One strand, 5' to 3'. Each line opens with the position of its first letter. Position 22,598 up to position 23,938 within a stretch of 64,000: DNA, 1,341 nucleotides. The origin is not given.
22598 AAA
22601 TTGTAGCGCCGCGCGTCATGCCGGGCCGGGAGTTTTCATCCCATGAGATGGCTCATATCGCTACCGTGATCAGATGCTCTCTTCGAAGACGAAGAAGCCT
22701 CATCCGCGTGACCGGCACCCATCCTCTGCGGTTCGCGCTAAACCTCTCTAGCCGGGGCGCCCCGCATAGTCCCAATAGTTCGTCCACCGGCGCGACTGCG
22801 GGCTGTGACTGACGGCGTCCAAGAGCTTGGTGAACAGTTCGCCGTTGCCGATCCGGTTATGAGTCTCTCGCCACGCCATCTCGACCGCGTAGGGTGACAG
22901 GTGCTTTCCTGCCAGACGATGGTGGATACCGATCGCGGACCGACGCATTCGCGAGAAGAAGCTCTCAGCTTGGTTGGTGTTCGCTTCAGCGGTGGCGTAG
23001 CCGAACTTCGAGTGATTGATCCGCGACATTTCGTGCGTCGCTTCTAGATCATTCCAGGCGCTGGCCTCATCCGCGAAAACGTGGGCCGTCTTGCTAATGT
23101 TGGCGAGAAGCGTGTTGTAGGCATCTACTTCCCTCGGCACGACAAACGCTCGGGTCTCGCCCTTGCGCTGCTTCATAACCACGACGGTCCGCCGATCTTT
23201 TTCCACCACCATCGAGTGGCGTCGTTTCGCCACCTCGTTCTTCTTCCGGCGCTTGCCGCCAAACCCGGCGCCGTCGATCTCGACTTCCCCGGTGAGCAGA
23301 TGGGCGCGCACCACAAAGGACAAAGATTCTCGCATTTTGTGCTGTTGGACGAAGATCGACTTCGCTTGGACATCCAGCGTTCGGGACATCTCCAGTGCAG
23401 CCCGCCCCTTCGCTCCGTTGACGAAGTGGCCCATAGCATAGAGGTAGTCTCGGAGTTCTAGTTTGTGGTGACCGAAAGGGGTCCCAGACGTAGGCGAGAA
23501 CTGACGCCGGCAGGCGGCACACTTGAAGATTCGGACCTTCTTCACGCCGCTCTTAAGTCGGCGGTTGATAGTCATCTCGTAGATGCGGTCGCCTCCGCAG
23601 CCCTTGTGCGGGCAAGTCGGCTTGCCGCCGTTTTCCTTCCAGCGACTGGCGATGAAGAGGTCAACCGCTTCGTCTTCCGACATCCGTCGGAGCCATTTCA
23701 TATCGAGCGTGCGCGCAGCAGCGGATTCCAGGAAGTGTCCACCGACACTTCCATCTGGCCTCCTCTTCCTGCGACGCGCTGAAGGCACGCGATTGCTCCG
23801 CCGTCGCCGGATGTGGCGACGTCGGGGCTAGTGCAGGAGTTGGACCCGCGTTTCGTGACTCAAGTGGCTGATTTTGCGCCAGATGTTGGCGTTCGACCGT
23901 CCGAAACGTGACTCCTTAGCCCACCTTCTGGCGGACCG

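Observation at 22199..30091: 7.9-kb transposon with perfect 27-bp inverted repeats and an 8-bp target duplication splits comM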

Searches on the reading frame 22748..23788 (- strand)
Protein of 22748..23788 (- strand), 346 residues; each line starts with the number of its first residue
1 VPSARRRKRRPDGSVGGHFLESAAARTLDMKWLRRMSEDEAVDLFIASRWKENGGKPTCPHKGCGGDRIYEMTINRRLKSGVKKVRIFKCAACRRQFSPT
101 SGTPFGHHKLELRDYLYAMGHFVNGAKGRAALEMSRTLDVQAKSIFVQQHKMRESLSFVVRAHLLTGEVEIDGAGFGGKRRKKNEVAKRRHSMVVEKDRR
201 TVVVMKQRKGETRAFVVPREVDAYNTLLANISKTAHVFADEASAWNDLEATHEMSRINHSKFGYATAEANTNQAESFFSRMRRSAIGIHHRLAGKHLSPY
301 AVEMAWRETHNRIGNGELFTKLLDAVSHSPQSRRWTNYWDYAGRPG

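Call 6: search_protein_families(library=pfam, proteins=[window:22748-23788:-], max_evalue=0.01)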
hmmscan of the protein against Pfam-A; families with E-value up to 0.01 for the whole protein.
window:22748-23788:- (346 aa): 2 families
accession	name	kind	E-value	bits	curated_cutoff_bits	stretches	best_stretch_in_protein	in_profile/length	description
PF12762.13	DDE_Tnp_IS1595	-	1.2e-31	110.3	27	1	165-308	2-152/153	ISXO2-like transposase domain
PF12760.12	Zn_ribbon_IS1595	-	4.3e-08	33.4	25.4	1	37-96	2-46/46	Transposase zinc-ribbon domain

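Call 7: search_protein_families(library=ncbifam, proteins=[window:22748-23788:-], max_evalue=0.01)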
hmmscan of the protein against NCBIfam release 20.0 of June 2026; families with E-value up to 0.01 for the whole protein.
window:22748-23788:- (346 aa): 1 family
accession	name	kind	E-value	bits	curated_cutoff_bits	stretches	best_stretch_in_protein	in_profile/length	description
NF033547.1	transpos_IS1595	equivalog_domain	9e-32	110.7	75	1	107-310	1-214/215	IS1595 family transposase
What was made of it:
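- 22748..23788 (-): IS1595-family DDE transposase, 346 aa. Matches Pfam PF12762 (1.2e-31), Pfam PF12760 (4.3e-08) and NCBIfam NF033547 (calls 6, 7).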

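Call 17: search_dna_similar(query=window:22748-23788:-, collection=plasmids, mode=protein, max_rows=30)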
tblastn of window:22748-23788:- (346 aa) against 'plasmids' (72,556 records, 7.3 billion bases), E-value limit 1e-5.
Records with a match: 198; places in all: 254; records where one place covers at least 80% of the query: 92.
Best place of each record, by identity: <60% 198.
By first word of the organism name: Sinorhizobium 31; Pseudosulfitobacter 30; Xanthomonas 20; Rhizobium 17; Mesorhizobium 6; Aeromonas 6; Haloarcula 5; Microvirga 4; Ensifer 4; Neorhizobium 4; and 45 more.
By predicted mobility (MOB-suite, as given by PLSDB): non-mobilizable 114; conjugative 67; mobilizable 17.
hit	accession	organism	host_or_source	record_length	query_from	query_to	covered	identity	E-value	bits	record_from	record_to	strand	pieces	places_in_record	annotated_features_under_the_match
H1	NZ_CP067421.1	Skermanella sp. TT6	Homo sapiens,single cell,skin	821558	5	339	97%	42.7%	7e-69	240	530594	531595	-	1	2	IS1595 family transposase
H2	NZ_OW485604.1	Rhodovastum atsumiense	-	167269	18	342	94%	43.5%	3e-62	221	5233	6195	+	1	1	IS1595 family transposase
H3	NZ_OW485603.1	Rhodovastum atsumiense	-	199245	18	342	94%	43.5%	3e-62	221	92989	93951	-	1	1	IS1595 family transposase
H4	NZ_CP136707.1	Tritonibacter scottomollicae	Macrocystis pyrifera gametophyte,Whole ...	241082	12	323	90%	44.1%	4e-58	209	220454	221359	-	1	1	IS1595 family transposase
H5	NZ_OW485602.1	Rhodovastum atsumiense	-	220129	14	340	95%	42.0%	4e-67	235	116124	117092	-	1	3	IS1595 family transposase | hypothetical protein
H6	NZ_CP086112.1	Skermanella rosea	single cell,hydrocarbon-contaminated ...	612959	18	339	93%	41.9%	1e-64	228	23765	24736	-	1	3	IS1595 family transposase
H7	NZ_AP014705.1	Methylobacterium aquaticum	-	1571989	14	339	94%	40.9%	7e-66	232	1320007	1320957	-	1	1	none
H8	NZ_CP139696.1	Limimaricola variabilis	Bacterial Culture,hydrothermal vent ...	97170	10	339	95%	39.1%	9e-60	214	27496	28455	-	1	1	IS1595 family transposase | hypothetical protein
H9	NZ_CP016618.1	Microvirga ossetica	Vicia alpestris,cell culture,nodules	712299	14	339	94%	37.9%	2e-55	202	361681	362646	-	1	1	IS1595 family transposase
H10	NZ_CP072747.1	Agrobacterium tumefaciens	cell culture,noduls from roots of ...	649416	12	339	95%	37.6%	8e-43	200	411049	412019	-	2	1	IS1595 family transposase | transposase | hypothetical protein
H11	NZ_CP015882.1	Ensifer adhaerens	silty clay loam soil (pH 6.1)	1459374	12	339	95%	35.9%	2e-50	187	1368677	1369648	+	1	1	none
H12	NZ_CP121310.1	Ensifer adhaerens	bacterial colony,soil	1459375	12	339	95%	35.9%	2e-50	187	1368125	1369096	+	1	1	none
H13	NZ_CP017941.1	Phyllobacterium zundukense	Oxytropis triphylla,cell culture,root ...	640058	12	340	95%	35.3%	5e-49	183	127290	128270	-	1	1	IS1595 family transposase | transposase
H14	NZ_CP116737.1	Agrobacterium pusense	-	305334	11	344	97%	33.6%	4e-46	175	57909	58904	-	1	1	IS1595 family transposase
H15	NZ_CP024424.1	Paracoccus yeei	Homo sapiens,single cell,skin swab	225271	49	339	84%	37.9%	3e-46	175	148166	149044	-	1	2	hypothetical protein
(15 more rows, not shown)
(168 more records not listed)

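Call 18: find_encoding_contigs(protein=window:22748-23788:-, flank=10000, max_places=10)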
Protein window:22748-23788:- (346 aa): 1 contig read that carries it; 1 place shown.
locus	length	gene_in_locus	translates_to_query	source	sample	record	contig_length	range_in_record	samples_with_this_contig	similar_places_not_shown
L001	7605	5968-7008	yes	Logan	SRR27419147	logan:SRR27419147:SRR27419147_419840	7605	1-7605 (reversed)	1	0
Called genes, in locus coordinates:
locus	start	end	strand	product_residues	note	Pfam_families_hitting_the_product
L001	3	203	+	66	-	?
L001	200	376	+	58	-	-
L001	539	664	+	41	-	-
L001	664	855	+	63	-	-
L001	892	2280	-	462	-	PF00239:Resolvase, PF07508:Recombinase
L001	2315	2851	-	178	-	-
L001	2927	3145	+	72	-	PF13560:HTH_31, PF12844:HTH_19, PF01381:HTH_3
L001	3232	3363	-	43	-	-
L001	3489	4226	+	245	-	-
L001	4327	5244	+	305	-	PF18144:SMODS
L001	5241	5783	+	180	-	-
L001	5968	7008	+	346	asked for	PF12760:Zn_ribbon_IS1595, PF12762:DDE_Tnp_IS1595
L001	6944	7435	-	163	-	-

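Call 19: get_annotated_region(hit=H1, flank=10000)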
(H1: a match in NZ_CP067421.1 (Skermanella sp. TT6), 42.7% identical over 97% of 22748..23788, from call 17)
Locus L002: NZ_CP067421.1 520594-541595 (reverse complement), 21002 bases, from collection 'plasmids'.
description: Skermanella sp. TT6 plasmid pTT6-1, complete sequence
organism: Skermanella sp. TT6 (NCBI taxid 2775420)
taxonomy: Bacteria; Pseudomonadota; Alphaproteobacteria; Rhodospirillales; Azospirillaceae; Skermanella; Skermanella sp. TT6
host: -; source: Homo sapiens,single cell,skin; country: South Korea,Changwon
typing (MOB-suite, as given by PLSDB): mobilizable; relaxase MOBP
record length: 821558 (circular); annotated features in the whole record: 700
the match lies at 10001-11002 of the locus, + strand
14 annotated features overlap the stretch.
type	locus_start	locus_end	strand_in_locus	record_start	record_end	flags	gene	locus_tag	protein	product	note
CDS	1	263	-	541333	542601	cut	-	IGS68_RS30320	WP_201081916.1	glycosyltransferase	-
CDS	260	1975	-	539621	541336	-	-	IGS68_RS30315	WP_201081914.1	GMC family oxidoreductase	-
CDS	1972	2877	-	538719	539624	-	-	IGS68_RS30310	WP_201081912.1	aldo/keto reductase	-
CDS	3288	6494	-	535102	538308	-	-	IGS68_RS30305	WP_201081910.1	family 16 glycosylhydrolase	GO:0005975 - carbohydrate metabolic process [Evidence IEA]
CDS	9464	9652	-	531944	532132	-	-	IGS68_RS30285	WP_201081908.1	hypothetical protein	-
CDS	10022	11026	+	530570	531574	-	-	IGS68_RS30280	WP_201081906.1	IS1595 family transposase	-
CDS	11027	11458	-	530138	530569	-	-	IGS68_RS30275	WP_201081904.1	hypothetical protein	-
CDS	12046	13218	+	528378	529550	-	-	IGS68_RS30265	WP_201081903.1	glycosyltransferase family 2 protein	-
CDS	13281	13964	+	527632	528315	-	-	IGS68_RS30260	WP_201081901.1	sugar transferase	-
CDS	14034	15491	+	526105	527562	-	-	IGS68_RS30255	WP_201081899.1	oligosaccharide flippase family protein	-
CDS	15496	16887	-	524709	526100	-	-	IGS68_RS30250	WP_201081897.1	hypothetical protein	-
CDS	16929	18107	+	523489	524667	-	-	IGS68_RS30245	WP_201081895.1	glycosyltransferase family 4 protein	-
CDS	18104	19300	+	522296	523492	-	-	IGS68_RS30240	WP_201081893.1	glycosyltransferase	-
CDS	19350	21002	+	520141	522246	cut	-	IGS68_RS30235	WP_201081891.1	polysaccharide biosynthesis tyrosine autokinase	-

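Call 21: find_homologous_proteins(query=window:22748-23788:-, max_evalue=1e-20)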
Query window:22748-23788:- (346 aa): 2117 proteins with E <= 1e-20 among 5228 candidates; the best 120 are listed.
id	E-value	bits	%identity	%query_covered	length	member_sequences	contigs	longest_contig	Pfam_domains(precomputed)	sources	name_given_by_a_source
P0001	4.5e-209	712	100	90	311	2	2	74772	PF12760.13,PF12762.14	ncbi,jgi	jgi:hypothetical protein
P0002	1.9e-179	614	77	99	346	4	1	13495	PF12760.13,PF12762.14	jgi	-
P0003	3.4e-171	587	80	89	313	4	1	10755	PF12760.13,PF12762.14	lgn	-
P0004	6.6e-169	580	74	98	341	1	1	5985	PF12760.13,PF12762.14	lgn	-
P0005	4.4e-135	468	60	99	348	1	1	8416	PF12760.13,PF12762.14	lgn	-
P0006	1.7e-133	463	66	90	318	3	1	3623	PF12760.13,PF12762.14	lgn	-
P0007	4.4e-130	452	59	99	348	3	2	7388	PF12760.13,PF12762.14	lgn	-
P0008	2.6e-128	446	58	99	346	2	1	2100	PF12760.13,PF12762.14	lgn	-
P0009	2.0e-125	437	58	99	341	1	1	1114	PF12760.13,PF12762.14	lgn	-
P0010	1.5e-124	434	61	91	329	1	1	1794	PF12760.13,PF12762.14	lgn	-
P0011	1.1e-96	342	50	93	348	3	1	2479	PF12760.13,PF12762.14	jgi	jgi:transposase-like protein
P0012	3.2e-85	305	55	75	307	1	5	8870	PF12760.13,PF12762.14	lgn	-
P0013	2.0e-84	302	48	93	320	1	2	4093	PF12760.13,PF12762.14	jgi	jgi:transposase-like protein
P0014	3.4e-84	301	50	94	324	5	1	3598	PF12760.13,PF12762.14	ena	-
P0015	1.3e-83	299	49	94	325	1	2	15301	PF12760.13,PF12762.14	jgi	jgi:transposase-like protein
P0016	1.0e-82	296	49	95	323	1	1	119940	PF12760.13,PF12762.14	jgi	jgi:transposase-like protein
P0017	1.2e-82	296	48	94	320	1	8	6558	PF12760.13,PF12762.14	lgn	-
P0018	4.3e-82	294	48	93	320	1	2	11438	PF12760.13,PF12762.14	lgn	-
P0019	4.4e-82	294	48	93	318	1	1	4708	PF12760.13,PF12762.14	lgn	-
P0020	4.5e-82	294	48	94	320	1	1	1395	PF12760.13,PF12762.14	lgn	-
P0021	8.0e-82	293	47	93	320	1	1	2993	PF12760.13,PF12762.14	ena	-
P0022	8.4e-82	293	47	93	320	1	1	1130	PF12760.13,PF12762.14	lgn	-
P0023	1.1e-81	293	47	93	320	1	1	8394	PF12760.13,PF12762.14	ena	-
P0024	1.9e-81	292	48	94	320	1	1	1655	PF12760.13,PF12762.14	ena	-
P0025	3.1e-81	291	48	93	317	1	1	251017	PF12760.13,PF12762.14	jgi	jgi:transposase-like protein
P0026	3.4e-81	291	47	93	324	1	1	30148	PF12760.13,PF12762.14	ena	-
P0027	3.7e-81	291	47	93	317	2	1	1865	PF12760.13,PF12762.14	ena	-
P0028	4.1e-81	291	48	93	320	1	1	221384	PF12760.13,PF12762.14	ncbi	-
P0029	4.4e-81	291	49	95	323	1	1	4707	PF12760.13,PF12762.14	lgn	-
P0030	5.4e-81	291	49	94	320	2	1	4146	PF12760.13,PF12762.14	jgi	jgi:transposase-like protein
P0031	6.2e-81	290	48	93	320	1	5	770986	PF12760.13,PF12762.14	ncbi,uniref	ncbi:MAG: IS1595 family transposase [Brevundimonas sp.]|uniref:IS1595 family transposase n=1 Tax=Bre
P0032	6.9e-81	290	48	93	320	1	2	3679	PF12760.13,PF12762.14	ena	-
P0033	7.4e-81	290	48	93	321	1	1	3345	PF12760.13,PF12762.14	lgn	-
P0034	7.6e-81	290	48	95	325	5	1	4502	PF12760.13,PF12762.14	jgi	jgi:transposase-like protein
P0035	8.7e-81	290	48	93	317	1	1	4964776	PF12760.13,PF12762.14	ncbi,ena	-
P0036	1.0e-80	290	47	94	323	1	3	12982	PF12760.13,PF12762.14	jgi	jgi:transposase-like protein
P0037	1.7e-80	289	49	93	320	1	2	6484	PF12760.13,PF12762.14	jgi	jgi:transposase-like protein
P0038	2.7e-80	288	48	93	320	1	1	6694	PF12760.13,PF12762.14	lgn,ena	-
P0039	2.9e-80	288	46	93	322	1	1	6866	PF12760.13,PF12762.14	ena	-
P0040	3.1e-80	288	48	93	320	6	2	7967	PF12760.13,PF12762.14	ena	-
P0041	3.6e-80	288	49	94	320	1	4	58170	PF12760.13,PF12762.14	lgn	-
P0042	3.8e-80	288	46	93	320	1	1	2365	PF12760.13,PF12762.14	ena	-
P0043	4.2e-80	288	48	94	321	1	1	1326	PF12760.13,PF12762.14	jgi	jgi:transposase-like protein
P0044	4.6e-80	288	48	94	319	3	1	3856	PF12760.13,PF12762.14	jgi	jgi:transposase-like protein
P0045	4.9e-80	287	46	93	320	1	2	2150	PF12760.13,PF12762.14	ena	-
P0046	5.1e-80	287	46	93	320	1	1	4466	PF12760.13,PF12762.14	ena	-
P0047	5.2e-80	287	48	95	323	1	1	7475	PF12760.13,PF12762.14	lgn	-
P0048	5.4e-80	287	47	93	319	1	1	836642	PF12760.13,PF12762.14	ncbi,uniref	ncbi:IS1595 family transposase [Brevundimonas sp. NPDC092305]|uniref:IS1595 family transposase n=1 T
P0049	6.1e-80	287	46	93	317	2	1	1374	PF12760.13,PF12762.14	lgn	-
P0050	6.1e-80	287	47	93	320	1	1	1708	PF12760.13,PF12762.14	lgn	-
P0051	6.7e-80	287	47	93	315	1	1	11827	PF12760.13,PF12762.14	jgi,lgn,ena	-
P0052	8.4e-80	287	48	93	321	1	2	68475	PF12760.13,PF12762.14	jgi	jgi:transposase-like protein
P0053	8.6e-80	287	47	93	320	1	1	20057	PF12760.13,PF12762.14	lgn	-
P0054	9.8e-80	286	46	93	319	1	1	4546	PF12760.13,PF12762.14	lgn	-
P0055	1.1e-79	286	46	93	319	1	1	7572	PF12760.13,PF12762.14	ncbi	-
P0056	1.3e-79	286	47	94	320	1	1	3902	PF12760.13,PF12762.14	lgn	-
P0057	1.4e-79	286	45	93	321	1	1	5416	PF12760.13,PF12762.14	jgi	jgi:transposase-like protein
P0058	1.5e-79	286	46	96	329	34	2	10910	PF12760.13,PF12762.14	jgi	jgi:transposase-like protein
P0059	1.7e-79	286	46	93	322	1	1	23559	PF12760.13,PF12762.14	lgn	-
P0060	2.0e-79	285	46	93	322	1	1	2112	PF12760.13,PF12762.14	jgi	jgi:transposase-like protein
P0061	2.6e-79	285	47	94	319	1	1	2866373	PF12760.13,PF12762.14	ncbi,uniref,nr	ncbi:IS1595 family transposase [Asticcacaulis sp. AND118]|uniref:IS1595 family transposase n=1 Tax=A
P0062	2.6e-79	285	46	96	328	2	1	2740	PF12760.13,PF12762.14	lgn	-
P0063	2.8e-79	285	45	95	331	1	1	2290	PF12760.13,PF12762.14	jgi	jgi:transposase-like protein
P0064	4.0e-79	284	48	95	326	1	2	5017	PF12760.13,PF12762.14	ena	-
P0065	4.0e-79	284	46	95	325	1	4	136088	PF12760.13,PF12762.14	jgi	jgi:transposase-like protein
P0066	4.5e-79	284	48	93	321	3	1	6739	PF12760.13,PF12762.14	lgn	-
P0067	4.9e-79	284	47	93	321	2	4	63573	PF12760.13,PF12762.14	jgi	jgi:ribosomal protein L37AE/L43A/transposase-like protein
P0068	5.2e-79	284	47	94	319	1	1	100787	PF12760.13,PF12762.14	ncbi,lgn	ncbi:IS1595 family transposase [soil metagenome]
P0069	5.3e-79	284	47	94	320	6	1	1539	PF12760.13,PF12762.14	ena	-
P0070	5.9e-79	284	48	93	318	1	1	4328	PF12760.13,PF12762.14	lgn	-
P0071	5.9e-79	284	47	95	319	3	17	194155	PF12760.13,PF12762.14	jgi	jgi:transposase-like protein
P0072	6.1e-79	284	45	94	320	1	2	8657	PF12760.13,PF12762.14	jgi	jgi:transposase-like protein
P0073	6.3e-79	284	45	93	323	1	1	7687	PF12760.13,PF12762.14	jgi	jgi:transposase-like protein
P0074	6.7e-79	284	47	93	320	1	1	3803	PF12760.13,PF12762.14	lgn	-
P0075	7.0e-79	284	46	95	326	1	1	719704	PF12760.13,PF12762.14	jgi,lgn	jgi:transposase-like protein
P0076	7.0e-79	284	47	95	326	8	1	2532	PF12760.13,PF12762.14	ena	-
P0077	7.1e-79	284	48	94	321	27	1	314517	PF12760.13,PF12762.14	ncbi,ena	-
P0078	7.5e-79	284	47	93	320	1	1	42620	PF12760.13,PF12762.14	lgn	-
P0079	7.5e-79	284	47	93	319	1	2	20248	PF12760.13,PF12762.14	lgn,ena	-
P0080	7.5e-79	284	47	94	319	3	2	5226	PF12760.13,PF12762.14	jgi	-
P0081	7.9e-79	284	45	96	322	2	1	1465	PF12760.13,PF12762.14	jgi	jgi:transposase-like protein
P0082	7.9e-79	284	45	93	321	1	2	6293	PF12760.13,PF12762.14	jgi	-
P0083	8.0e-79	284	47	93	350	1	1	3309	PF12760.13,PF12762.14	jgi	jgi:transposase-like protein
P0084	8.8e-79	283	47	95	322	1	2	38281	PF12760.13,PF12762.14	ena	-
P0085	9.8e-79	283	43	94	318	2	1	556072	PF12760.13,PF12762.14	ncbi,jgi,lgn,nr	ncbi:MAG TPA: IS1595 family transposase [Bryobacteraceae bacterium]|jgi:transposase-like protein|nr:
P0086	1.1e-78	283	46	94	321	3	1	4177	PF12760.13,PF12762.14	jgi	-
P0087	1.3e-78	283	46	93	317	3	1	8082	PF12760.13,PF12762.14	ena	-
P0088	1.9e-78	282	46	93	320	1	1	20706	PF12760.13,PF12762.14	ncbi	-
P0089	2.1e-78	282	47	94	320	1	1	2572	PF12760.13,PF12762.14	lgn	-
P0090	2.2e-78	282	45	94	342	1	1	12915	PF12760.13,PF12762.14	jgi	jgi:ribosomal protein L37AE/L43A/transposase-like protein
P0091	2.3e-78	282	48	93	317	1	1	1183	PF12760.13,PF12762.14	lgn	-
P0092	2.4e-78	282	46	93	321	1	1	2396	PF12760.13,PF12762.14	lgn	-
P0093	2.5e-78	282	47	93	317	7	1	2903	PF12760.13,PF12762.14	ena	-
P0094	2.9e-78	282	46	93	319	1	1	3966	PF12760.13,PF12762.14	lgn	-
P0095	3.0e-78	282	49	93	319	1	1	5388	PF12760.13,PF12762.14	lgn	-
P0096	3.0e-78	282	47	94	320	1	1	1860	PF12760.13,PF12762.14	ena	-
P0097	3.2e-78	282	47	93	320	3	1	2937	PF12760.13,PF12762.14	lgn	-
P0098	3.2e-78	282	48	94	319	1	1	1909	PF12760.13,PF12762.14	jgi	jgi:transposase-like protein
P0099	3.3e-78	281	46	96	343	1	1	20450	PF12760.13,PF12762.14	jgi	jgi:transposase-like protein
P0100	3.3e-78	281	46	95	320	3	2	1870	PF12760.13,PF12762.14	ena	-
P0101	3.7e-78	281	47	93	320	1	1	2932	PF12760.13,PF12762.14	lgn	-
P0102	4.0e-78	281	47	95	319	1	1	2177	PF12760.13,PF12762.14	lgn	-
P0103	4.3e-78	281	44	95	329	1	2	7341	PF12760.13,PF12762.14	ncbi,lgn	-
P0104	4.4e-78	281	46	93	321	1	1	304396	PF12760.13,PF12762.14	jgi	jgi:transposase-like protein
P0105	4.4e-78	281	45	94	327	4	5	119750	PF12760.13,PF12762.14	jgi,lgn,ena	-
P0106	4.5e-78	281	47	94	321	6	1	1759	PF12760.13,PF12762.14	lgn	-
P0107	5.1e-78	281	47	93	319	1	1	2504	PF12760.13,PF12762.14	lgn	-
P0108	5.2e-78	281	48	93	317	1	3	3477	PF12760.13,PF12762.14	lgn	-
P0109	5.2e-78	281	46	93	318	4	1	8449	PF12760.13,PF12762.14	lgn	-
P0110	6.0e-78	281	48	93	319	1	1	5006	PF12760.13,PF12762.14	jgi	jgi:transposase-like protein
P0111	6.1e-78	281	47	93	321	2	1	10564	PF12760.13,PF12762.14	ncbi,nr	ncbi:MAG: family transposase [Rhodospirillales bacterium]|nr:family transposase [Rhodospirillales ba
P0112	6.3e-78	281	45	95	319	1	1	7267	PF12760.13,PF12762.14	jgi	jgi:transposase-like protein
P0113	7.2e-78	280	45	93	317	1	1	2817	PF12760.13,PF12762.14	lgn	-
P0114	7.3e-78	280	44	95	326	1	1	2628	PF12760.13,PF12762.14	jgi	jgi:transposase-like protein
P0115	7.4e-78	280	46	94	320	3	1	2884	PF12760.13,PF12762.14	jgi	jgi:transposase-like protein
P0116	7.4e-78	280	46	94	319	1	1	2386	PF12760.13,PF12762.14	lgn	-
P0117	7.5e-78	280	44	93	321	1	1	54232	PF12760.13,PF12762.14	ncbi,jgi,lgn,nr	ncbi:MAG: hypothetical protein QOF14_4862 [Hyphomicrobiales bacterium]|jgi:transposase-like protein|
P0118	7.6e-78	280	46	93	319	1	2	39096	PF12760.13,PF12762.14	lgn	-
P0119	8.1e-78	280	47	95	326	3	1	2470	PF12760.13,PF12762.14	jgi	-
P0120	9.0e-78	280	47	93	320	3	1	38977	PF12760.13,PF12762.14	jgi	jgi:transposase-like protein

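Call 22: find_encoding_contigs(protein=P0001, flank=10000, max_places=10)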
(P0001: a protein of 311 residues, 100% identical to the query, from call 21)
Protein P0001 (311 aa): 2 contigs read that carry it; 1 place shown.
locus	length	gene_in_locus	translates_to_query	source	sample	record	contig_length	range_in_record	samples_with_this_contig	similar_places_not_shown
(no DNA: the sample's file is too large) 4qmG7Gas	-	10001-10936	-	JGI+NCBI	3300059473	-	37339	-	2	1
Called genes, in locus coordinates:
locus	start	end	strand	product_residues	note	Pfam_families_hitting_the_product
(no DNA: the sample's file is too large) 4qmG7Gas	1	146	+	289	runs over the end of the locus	PF00590:TP_methylase, PF23016:RsmI_C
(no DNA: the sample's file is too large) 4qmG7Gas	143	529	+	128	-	PF02021:UPF0102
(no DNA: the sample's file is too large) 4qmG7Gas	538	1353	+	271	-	PF13369:Transglut_core2, PF13371:TPR_9 (weak)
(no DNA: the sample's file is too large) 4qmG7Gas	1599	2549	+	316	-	PF02951:GSH-S_N, PF02955:GSH-S_ATP, PF08443:RimK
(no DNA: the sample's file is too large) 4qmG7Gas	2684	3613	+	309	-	PF13541:ChlI, PF01078:Mg_chelatase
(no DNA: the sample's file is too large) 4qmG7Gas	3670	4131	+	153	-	-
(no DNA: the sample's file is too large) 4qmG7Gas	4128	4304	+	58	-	-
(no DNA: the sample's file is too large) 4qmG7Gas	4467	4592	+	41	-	-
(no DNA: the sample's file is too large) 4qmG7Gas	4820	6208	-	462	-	PF00239:Resolvase, PF07508:Recombinase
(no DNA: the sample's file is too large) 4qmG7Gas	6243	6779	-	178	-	-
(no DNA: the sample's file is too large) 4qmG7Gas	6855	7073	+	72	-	PF13560:HTH_31, PF12844:HTH_19, PF01381:HTH_3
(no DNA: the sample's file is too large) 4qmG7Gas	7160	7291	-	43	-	-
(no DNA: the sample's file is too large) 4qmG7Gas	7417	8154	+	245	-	-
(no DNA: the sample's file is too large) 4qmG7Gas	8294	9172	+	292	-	PF18144:SMODS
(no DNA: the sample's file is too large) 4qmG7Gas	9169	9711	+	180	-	-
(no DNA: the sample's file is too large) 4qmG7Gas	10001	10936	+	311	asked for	PF12760:Zn_ribbon_IS1595, PF12762:DDE_Tnp_IS1595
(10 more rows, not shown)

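Call 23: find_encoding_contigs(protein=P0002, flank=10000, max_places=6)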
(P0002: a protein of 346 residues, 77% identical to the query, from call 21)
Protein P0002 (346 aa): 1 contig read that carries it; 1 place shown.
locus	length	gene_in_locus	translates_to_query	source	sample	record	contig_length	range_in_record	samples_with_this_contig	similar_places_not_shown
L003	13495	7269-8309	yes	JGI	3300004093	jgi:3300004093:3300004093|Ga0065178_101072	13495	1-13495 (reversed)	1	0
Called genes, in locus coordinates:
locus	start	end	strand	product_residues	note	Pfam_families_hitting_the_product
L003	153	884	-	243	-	PF00215:OMPdecase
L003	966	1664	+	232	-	PF01914:MarC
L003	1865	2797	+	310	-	PF13541:ChlI, PF01078:Mg_chelatase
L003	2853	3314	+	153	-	-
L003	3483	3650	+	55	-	-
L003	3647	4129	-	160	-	-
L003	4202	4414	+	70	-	PF13560:HTH_31, PF12844:HTH_19, PF01381:HTH_3, PF13443:HTH_26 (faint)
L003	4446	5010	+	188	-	PF20600:ExoX-like_C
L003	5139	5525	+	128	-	-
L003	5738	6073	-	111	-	-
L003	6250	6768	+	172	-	PF03887:YfbU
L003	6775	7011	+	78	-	-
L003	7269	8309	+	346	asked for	PF12760:Zn_ribbon_IS1595 (weak), PF12762:DDE_Tnp_IS1595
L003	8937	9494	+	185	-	PF01078:Mg_chelatase, PF13335:Mg_chelatase_C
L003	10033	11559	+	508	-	PF00512:HisKA, PF02518:HATPase_c, PF00072:Response_reg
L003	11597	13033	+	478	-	PF07690:MFS_1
